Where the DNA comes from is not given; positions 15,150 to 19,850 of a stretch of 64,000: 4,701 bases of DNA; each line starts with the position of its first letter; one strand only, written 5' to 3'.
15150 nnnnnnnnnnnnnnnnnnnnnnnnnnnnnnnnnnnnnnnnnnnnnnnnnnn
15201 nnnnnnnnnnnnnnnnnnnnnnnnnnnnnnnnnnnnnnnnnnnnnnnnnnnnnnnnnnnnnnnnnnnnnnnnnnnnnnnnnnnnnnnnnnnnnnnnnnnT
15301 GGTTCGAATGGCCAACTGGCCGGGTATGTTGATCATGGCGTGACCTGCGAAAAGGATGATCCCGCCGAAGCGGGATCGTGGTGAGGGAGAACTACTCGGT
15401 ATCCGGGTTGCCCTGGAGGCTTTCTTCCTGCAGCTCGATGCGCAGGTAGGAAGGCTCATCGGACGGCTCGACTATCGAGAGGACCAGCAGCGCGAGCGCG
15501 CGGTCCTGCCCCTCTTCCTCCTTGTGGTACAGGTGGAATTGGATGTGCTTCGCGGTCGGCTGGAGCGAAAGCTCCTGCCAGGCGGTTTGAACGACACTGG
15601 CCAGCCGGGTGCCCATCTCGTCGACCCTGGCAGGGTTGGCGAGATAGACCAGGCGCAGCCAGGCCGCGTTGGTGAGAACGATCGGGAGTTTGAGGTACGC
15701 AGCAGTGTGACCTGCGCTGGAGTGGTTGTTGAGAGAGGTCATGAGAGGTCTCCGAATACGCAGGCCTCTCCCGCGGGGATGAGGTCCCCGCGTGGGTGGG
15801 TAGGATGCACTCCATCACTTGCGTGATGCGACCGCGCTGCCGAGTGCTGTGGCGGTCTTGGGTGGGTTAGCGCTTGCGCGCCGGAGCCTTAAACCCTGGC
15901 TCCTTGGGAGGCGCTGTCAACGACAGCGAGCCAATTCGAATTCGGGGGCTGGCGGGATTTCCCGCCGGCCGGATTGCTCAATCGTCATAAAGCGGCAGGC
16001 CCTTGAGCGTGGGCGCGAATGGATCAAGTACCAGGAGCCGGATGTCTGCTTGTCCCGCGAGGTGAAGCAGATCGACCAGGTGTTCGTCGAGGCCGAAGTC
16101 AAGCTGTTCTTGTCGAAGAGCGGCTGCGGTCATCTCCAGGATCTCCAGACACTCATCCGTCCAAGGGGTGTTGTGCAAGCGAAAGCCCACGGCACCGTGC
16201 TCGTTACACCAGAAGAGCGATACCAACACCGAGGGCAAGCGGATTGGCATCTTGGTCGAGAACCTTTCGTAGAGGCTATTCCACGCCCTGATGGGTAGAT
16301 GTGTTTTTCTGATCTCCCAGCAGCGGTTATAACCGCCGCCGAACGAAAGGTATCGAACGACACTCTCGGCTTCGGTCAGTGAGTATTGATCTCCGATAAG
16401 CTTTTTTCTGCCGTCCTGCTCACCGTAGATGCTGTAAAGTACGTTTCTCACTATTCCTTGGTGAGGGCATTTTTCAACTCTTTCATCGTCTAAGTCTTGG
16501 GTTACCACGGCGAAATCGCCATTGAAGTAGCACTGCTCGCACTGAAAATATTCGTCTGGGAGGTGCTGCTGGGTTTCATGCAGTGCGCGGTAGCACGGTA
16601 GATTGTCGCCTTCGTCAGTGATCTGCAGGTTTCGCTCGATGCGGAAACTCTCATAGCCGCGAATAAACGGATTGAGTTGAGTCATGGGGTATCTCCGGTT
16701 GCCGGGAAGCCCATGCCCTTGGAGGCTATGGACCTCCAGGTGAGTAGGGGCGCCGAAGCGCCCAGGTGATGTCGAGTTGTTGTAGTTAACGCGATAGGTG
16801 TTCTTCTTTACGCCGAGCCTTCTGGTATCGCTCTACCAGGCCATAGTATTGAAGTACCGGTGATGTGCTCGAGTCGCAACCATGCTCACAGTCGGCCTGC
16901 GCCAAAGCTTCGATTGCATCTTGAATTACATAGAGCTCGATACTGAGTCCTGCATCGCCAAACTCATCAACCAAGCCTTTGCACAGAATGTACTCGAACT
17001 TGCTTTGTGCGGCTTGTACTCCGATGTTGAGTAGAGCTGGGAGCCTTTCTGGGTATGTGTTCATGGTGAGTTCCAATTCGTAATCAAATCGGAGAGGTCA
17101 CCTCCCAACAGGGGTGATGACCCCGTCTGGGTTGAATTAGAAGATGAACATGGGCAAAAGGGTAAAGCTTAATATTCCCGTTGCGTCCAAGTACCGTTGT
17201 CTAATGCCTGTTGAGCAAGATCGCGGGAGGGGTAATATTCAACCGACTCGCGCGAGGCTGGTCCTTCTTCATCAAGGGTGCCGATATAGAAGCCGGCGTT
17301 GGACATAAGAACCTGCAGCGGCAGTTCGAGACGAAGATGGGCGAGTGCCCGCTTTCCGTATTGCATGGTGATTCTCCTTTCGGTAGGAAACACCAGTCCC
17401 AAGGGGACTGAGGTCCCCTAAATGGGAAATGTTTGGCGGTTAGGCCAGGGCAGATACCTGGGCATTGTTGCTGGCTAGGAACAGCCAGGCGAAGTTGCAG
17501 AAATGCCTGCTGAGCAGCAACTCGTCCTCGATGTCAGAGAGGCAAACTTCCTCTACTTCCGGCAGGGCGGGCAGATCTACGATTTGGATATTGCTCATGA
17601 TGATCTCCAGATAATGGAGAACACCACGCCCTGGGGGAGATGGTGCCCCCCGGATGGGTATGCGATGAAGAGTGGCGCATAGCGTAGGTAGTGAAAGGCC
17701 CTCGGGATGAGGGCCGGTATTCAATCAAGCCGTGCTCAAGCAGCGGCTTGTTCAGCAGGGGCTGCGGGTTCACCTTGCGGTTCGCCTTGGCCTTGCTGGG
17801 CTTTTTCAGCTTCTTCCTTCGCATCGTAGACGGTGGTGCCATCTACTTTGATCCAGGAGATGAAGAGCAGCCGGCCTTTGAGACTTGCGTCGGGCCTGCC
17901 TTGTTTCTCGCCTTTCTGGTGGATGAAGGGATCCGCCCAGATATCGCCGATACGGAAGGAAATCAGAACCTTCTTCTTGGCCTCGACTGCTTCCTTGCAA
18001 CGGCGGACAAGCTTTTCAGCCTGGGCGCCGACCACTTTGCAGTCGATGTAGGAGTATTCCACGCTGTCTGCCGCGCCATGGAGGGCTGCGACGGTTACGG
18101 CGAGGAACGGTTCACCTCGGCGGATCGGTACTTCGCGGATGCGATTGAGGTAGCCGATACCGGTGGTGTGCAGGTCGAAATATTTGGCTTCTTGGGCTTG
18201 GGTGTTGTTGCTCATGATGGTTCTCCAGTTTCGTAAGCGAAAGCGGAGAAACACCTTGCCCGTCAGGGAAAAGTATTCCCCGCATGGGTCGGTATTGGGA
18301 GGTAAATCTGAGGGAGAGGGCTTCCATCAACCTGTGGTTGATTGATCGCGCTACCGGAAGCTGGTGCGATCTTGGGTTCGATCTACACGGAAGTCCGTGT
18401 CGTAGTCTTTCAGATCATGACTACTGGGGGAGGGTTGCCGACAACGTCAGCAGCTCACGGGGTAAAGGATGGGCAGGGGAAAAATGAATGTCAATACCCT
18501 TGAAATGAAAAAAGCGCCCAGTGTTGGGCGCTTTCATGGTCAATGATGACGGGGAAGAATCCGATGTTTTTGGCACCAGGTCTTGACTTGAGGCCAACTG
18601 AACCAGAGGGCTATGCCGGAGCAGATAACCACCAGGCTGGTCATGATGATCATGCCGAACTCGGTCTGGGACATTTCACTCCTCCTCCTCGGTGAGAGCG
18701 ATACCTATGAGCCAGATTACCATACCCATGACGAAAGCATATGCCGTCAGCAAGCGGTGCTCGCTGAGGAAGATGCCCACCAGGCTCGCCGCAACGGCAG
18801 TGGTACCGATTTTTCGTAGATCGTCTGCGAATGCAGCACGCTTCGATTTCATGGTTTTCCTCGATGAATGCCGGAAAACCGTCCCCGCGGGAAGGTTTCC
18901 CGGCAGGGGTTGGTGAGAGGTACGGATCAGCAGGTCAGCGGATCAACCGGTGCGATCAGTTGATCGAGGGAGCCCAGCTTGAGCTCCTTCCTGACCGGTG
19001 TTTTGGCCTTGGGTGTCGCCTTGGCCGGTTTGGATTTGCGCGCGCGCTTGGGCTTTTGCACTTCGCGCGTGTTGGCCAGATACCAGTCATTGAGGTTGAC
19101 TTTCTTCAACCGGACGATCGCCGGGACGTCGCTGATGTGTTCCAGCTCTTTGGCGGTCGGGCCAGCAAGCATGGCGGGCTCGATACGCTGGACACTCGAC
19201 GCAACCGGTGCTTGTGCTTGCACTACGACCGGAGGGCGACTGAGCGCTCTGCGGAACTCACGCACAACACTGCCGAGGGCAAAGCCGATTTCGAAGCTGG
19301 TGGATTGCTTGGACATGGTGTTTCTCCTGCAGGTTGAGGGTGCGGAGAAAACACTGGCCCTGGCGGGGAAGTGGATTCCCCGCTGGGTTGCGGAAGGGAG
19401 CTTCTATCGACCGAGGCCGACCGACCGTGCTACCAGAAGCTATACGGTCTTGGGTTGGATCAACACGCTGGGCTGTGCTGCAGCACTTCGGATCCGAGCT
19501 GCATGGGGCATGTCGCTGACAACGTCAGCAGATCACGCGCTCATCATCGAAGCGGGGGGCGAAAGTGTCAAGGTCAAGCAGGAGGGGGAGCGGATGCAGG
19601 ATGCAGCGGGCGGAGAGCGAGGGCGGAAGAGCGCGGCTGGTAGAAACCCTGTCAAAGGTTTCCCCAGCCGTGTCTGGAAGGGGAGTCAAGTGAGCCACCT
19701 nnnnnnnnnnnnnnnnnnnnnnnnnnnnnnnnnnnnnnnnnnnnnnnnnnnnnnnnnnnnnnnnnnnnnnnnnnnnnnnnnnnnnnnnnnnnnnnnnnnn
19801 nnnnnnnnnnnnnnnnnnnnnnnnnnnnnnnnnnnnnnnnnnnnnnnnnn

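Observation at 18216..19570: Two genes carry homologous ~260-bp upstream leader elements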

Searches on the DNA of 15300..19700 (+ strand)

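Call 14: search_dna_similar(query=window:15300-19700:+, collection=plasmids, mode=near, max_rows=25)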
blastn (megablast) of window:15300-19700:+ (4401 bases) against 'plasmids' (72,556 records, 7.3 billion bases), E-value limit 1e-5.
Records with a match: 8; places in all: 8; records where one place covers at least 80% of the query: 5.
Best place of each record, by identity: >=99% 1; 95-99% 5; 90-95% 2.
By first word of the organism name: Pseudomonas 6; Ralstonia 1; Enterobacter 1.
By predicted mobility (MOB-suite, as given by PLSDB): conjugative 5; non-mobilizable 3.
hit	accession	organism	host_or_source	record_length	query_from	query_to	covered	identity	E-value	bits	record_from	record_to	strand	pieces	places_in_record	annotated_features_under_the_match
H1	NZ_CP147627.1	Pseudomonas aeruginosa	Homo sapiens,bloodstream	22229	1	4401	99%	97.4%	0e+0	7588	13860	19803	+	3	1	Rpn family recombination-promoting nuclease/putative transposase | hypothetical protein (x7) | STY4534 family ICE replication protein | OXA-573: OXA beta-lactamase; OXA-60-like beta-lactamase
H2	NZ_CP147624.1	Pseudomonas aeruginosa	Homo sapiens,bloodstream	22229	1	4401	99%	97.4%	0e+0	7588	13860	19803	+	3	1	Rpn family recombination-promoting nuclease/putative transposase | hypothetical protein (x7) | STY4534 family ICE replication protein | OXA-573: OXA beta-lactamase; OXA-60-like beta-lactamase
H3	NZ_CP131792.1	Pseudomonas aeruginosa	Homo sapiens,culture,blood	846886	1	4401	99%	96.4%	0e+0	7344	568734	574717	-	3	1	Rpn family recombination-promoting nuclease/putative transposase | hypothetical protein (x7) | STY4534 family ICE replication protein | OXA-573: OXA beta-lactamase; OXA-60-like beta-lactamase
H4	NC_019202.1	Pseudomonas aeruginosa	airways of a cystic fibrosis patient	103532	1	4401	96%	95.7%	0e+0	6830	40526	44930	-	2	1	hypothetical protein (x7) | STY4534 family ICE replication protein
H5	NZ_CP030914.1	Pseudomonas aeruginosa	Homo sapiens,sputum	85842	1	4401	91%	96.1%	0e+0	6674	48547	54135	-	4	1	Rpn family recombination-promoting nuclease/putative transposase | hypothetical protein (x7) | STY4534 family ICE replication protein | OXA-573: OXA beta-lactamase; OXA-60-like beta-lactamase | DUF3275 family protein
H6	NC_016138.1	Pseudomonas aeruginosa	-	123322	2100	4401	52%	100.0%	0e+0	4246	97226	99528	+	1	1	STY4534 family ICE replication protein | hypothetical protein (x4) | OXA-573: OXA beta-lactamase; OXA-60-like beta-lactamase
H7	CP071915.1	Ralstonia solanacearum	Pogostemon cablin,Single strain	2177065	2830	2880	1%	94.1%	7e-11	79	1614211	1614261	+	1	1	DUF3577 domain-containing protein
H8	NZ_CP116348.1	Enterobacter ludwigii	strawberry,pure cluture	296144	2831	2881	1%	94.1%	7e-11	79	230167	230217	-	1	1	STY4534 family ICE replication protein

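Call 16: get_annotated_region(hit=H4, flank=6000)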
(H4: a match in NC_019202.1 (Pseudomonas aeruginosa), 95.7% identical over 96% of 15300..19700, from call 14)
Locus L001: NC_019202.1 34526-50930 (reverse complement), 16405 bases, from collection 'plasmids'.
description: Pseudomonas aeruginosa plasmid pKLC102, complete sequence
organism: Pseudomonas aeruginosa (NCBI taxid 287)
taxonomy: Bacteria; Pseudomonadota; Gammaproteobacteria; Pseudomonadales; Pseudomonadaceae; Pseudomonas; Pseudomonas aeruginosa
host: -; source: airways of a cystic fibrosis patient; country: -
typing (MOB-suite, as given by PLSDB): conjugative; replicon rep_cluster_322; relaxase MOBH; mating-pair formation MPF_G
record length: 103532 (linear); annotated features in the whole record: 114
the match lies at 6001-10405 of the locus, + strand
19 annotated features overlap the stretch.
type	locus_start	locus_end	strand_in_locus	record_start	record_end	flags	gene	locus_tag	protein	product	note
CDS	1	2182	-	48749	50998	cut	-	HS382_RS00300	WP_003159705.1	DEAD/DEAH box helicase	-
CDS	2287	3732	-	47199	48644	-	-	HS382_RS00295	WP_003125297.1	DUF6094 domain-containing protein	-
CDS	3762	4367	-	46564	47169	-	-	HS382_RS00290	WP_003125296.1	hypothetical protein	-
CDS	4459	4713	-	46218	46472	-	-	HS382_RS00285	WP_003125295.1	hypothetical protein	-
CDS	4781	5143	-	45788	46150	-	-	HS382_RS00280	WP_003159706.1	hypothetical protein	-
CDS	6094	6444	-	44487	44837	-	-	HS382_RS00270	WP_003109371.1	hypothetical protein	-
CDS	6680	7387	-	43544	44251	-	-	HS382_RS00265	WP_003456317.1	hypothetical protein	-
CDS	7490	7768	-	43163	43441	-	-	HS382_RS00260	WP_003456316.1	hypothetical protein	-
CDS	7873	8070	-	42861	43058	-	-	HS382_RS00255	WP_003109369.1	hypothetical protein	-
CDS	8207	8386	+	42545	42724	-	-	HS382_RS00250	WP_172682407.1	hypothetical protein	-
CDS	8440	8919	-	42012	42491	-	-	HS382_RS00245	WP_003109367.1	STY4534 family ICE replication protein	-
CDS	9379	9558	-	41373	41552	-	-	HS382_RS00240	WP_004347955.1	hypothetical protein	-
CDS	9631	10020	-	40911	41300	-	-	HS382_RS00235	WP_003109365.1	hypothetical protein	-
CDS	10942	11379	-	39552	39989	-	pilM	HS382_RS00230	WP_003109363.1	type IV pilus biogenesis protein PilM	-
CDS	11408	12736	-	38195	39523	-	pilV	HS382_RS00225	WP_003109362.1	shufflon system plasmid conjugative transfer pilus tip adhesin PilV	-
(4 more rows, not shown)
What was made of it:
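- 17736..18215 (-): DUF3577 gene (NCBI name 'STY4534 family ICE replication protein'). Annotation in pKLC102 (call 16).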

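Call 23: build_rna_model(alignment_id=A4, structure=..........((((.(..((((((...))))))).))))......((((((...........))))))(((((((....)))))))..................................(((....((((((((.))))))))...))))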
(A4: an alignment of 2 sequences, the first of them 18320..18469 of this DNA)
Model R1 built from alignment A4 (2 sequences, 150 columns); structure: as given.
model positions 150; base pairs 35; branch points 3; effective number of sequences 1.14; information 0.59 bits per position. Calibrated on 0.2 Mb of random sequence (short: E-values are rough).
structure used (alignment columns):
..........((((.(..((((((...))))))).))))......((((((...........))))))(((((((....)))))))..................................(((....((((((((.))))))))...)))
